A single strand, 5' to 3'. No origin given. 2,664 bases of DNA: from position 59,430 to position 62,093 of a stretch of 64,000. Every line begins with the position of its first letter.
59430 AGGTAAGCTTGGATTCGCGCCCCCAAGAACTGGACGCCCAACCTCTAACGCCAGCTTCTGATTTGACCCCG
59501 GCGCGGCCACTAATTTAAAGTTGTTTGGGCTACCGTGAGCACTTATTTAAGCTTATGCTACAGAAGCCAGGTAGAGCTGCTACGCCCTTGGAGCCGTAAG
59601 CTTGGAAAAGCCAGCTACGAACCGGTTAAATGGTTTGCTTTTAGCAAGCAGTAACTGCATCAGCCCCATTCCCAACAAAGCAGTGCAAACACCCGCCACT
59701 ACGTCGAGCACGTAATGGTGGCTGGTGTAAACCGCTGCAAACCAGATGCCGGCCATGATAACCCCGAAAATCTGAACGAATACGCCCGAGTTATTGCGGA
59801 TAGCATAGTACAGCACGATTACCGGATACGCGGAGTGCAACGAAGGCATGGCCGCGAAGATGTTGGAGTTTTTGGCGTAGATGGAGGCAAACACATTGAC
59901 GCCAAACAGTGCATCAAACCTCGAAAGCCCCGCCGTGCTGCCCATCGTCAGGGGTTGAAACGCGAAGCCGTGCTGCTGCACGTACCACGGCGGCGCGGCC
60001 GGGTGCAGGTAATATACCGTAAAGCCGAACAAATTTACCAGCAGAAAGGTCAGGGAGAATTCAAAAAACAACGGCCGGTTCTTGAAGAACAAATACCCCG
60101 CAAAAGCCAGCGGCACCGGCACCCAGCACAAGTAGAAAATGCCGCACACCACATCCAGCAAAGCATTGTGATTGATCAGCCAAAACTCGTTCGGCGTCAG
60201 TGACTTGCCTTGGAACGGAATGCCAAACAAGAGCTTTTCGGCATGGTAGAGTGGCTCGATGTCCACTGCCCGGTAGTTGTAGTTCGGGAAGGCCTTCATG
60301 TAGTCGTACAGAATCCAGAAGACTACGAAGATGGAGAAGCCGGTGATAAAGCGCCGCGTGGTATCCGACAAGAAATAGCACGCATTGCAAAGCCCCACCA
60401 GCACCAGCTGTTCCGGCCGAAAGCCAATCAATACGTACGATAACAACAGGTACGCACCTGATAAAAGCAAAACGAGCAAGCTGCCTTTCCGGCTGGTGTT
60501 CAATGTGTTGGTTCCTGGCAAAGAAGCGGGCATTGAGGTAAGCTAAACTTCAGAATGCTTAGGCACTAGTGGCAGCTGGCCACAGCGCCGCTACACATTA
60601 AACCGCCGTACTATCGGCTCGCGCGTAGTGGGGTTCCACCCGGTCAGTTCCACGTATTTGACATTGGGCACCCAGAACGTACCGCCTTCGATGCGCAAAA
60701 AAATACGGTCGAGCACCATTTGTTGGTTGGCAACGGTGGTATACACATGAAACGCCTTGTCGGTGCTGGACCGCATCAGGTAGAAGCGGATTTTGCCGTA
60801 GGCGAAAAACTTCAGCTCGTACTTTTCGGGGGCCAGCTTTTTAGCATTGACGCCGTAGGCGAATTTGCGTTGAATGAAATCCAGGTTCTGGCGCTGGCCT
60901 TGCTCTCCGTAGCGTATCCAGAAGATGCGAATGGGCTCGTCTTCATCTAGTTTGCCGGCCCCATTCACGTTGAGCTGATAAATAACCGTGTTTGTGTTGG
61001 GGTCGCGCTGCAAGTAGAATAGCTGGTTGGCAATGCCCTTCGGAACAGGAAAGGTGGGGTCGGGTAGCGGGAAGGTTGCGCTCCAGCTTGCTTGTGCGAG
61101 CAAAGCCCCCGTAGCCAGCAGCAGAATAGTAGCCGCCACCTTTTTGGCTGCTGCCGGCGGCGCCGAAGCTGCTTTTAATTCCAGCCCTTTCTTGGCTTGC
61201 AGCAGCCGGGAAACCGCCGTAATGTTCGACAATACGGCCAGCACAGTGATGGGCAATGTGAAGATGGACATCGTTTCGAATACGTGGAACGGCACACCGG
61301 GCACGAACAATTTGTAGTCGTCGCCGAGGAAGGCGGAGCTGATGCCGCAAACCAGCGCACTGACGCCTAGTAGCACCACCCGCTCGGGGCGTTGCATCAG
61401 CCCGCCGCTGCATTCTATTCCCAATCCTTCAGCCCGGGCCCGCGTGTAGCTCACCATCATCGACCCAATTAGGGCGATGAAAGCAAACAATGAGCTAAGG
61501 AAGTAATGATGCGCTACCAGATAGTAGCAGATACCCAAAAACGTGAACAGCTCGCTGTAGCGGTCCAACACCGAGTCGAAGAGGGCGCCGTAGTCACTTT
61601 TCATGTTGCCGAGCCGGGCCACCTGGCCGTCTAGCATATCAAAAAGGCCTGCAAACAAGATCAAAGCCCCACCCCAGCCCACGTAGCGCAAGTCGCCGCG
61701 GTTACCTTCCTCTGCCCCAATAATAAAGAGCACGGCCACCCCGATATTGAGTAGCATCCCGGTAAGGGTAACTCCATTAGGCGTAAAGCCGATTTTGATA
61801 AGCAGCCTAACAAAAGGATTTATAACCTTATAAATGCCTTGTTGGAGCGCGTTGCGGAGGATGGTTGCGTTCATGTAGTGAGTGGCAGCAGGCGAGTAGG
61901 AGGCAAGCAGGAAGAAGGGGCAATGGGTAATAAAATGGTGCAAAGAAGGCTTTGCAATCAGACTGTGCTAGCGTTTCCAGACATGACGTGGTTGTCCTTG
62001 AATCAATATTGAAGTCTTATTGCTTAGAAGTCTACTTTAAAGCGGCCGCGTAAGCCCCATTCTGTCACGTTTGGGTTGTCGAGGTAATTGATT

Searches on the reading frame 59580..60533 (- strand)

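Call 34: search_protein_families(library=pfam, proteins=[window:59580-60533:-], max_evalue=0.00001)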
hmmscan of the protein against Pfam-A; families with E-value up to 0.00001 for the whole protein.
window:59580-60533:- (317 aa): 1 family
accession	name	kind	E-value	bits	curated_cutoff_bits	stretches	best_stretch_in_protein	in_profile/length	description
PF14378.12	PAP2_3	-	1.6e-25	90.4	27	1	119-289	21-188/190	PAP2 superfamily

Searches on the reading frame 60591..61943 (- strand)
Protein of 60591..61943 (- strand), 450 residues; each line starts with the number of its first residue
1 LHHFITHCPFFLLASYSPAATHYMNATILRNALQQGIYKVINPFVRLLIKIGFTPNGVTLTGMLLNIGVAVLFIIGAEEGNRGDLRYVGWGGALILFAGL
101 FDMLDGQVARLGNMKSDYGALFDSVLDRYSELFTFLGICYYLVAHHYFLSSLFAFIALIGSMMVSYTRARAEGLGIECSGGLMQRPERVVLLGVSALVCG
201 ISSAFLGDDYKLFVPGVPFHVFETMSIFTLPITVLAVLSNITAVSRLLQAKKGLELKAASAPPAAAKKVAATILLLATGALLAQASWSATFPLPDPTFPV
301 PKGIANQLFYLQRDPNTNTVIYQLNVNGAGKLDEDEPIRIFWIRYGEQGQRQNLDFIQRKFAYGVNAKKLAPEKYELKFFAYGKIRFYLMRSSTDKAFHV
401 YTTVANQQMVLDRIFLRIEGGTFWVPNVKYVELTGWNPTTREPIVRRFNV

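Call 34: search_protein_families(library=pfam, proteins=[window:60591-61943:-], max_evalue=0.00001)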
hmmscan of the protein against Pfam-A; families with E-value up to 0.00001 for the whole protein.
window:60591-61943:- (450 aa): 2 families
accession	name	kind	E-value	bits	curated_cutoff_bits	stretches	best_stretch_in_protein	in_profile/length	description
PF16117.10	DUF4833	-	4.4e-46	156.9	23.1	1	309-447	1-138/138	Domain of unknown function (DUF4833)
PF01066.26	CDP-OH_P_transf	-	8.8e-15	55.8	22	1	54-172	3-107/152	CDP-alcohol phosphatidyltransferase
